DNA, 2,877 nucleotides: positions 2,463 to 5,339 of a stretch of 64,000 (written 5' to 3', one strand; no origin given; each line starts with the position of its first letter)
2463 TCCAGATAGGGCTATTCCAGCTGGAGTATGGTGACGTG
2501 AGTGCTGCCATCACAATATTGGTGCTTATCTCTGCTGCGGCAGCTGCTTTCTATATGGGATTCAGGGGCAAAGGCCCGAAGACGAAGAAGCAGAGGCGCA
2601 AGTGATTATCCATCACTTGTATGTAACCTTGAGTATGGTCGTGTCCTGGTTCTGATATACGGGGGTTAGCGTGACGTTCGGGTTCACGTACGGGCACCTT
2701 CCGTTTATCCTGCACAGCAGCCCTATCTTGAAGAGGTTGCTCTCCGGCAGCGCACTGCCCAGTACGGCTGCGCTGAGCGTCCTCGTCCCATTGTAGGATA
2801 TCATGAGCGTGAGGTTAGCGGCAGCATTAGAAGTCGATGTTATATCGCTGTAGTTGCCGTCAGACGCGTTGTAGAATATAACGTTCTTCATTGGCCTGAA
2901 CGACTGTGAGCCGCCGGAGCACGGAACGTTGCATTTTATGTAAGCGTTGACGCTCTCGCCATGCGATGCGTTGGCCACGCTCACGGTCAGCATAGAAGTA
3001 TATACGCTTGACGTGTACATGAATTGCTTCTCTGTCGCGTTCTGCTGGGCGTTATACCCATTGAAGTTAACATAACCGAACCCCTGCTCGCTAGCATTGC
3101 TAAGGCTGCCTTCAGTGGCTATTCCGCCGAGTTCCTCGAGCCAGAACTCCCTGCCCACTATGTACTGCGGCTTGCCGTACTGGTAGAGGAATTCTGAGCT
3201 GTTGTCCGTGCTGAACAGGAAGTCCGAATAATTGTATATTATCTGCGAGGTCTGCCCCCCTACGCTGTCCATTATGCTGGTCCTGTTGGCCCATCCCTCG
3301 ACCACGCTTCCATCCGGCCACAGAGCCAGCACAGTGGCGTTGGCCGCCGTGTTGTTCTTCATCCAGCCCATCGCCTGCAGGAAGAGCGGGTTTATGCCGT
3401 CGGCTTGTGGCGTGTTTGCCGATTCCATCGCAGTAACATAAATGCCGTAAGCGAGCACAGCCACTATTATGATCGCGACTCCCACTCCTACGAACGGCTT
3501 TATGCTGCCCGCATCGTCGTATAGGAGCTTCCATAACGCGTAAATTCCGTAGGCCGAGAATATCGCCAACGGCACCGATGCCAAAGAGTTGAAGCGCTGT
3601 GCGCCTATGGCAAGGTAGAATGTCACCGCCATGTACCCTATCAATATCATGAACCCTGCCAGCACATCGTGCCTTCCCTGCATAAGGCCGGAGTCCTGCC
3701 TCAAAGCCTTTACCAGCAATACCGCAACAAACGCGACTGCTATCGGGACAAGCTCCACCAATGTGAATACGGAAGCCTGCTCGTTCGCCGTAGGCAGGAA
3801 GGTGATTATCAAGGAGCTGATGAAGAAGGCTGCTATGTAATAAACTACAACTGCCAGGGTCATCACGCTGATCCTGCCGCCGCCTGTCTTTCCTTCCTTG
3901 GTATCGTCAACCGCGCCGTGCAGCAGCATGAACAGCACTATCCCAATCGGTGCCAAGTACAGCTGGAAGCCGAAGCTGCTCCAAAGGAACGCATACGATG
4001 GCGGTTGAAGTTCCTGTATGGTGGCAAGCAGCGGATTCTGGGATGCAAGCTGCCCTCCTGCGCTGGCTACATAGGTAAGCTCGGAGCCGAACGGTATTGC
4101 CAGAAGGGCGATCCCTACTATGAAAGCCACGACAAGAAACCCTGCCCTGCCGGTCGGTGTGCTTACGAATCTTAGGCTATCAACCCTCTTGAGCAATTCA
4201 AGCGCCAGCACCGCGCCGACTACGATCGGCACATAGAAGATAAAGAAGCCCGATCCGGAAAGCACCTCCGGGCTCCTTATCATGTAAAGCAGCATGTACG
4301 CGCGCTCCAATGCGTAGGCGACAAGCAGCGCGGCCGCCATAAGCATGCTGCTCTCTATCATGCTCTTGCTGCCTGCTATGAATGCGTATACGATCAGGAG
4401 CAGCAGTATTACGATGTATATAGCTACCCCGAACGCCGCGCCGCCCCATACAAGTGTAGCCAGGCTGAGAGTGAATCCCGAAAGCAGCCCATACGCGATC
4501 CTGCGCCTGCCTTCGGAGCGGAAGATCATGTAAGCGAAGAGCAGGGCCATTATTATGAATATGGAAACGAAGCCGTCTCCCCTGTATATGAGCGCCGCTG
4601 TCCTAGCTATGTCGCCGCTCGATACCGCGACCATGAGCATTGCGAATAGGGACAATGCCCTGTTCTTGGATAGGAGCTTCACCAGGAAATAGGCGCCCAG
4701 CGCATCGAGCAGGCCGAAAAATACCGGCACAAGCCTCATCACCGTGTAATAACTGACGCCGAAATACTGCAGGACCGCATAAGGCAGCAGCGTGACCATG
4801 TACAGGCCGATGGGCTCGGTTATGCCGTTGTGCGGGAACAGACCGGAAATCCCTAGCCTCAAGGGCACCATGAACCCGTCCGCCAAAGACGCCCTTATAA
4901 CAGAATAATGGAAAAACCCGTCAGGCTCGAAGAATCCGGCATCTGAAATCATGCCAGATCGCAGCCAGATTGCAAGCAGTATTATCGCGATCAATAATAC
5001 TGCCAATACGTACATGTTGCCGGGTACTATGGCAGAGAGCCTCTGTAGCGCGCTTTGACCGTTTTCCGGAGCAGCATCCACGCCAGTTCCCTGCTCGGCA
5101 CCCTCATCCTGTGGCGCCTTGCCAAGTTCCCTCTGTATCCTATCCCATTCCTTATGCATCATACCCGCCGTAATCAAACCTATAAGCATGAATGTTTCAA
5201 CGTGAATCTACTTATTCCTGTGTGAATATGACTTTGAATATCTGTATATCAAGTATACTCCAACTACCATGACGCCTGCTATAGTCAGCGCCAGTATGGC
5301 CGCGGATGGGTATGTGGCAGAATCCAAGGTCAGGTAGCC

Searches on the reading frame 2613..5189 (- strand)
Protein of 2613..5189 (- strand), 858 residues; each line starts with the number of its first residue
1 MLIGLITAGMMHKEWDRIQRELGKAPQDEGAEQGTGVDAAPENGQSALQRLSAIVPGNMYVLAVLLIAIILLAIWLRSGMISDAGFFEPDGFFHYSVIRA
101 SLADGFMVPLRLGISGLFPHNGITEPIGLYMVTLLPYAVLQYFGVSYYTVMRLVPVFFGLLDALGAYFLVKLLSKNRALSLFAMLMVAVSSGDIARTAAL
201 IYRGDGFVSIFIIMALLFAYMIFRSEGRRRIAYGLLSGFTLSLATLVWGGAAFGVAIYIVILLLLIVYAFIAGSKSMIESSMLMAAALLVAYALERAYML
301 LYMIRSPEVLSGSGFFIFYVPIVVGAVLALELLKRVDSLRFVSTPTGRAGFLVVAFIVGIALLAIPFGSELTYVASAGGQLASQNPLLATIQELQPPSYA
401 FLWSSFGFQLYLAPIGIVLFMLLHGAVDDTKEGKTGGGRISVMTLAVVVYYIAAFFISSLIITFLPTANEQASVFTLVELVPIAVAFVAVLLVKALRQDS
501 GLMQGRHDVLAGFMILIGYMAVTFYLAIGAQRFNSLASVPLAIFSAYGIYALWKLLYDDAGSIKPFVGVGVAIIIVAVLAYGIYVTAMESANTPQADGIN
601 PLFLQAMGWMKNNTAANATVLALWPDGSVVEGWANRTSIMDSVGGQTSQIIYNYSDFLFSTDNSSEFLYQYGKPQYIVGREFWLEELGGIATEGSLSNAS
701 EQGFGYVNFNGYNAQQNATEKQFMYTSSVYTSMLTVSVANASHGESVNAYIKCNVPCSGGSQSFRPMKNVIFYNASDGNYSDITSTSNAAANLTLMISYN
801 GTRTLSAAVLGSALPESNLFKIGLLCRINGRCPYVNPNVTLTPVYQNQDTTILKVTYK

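Call 59: search_protein_families(library=pfam, proteins=[window:2613-5189:-], max_evalue=0.00001)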
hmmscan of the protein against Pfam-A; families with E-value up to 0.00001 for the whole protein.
window:2613-5189:- (858 aa): 1 family
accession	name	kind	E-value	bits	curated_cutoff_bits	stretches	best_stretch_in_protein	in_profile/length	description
PF02516.20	STT3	-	3.3e-06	27.3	24.5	1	84-461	27-401/405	Oligosaccharyl transferase STT3, N-terminal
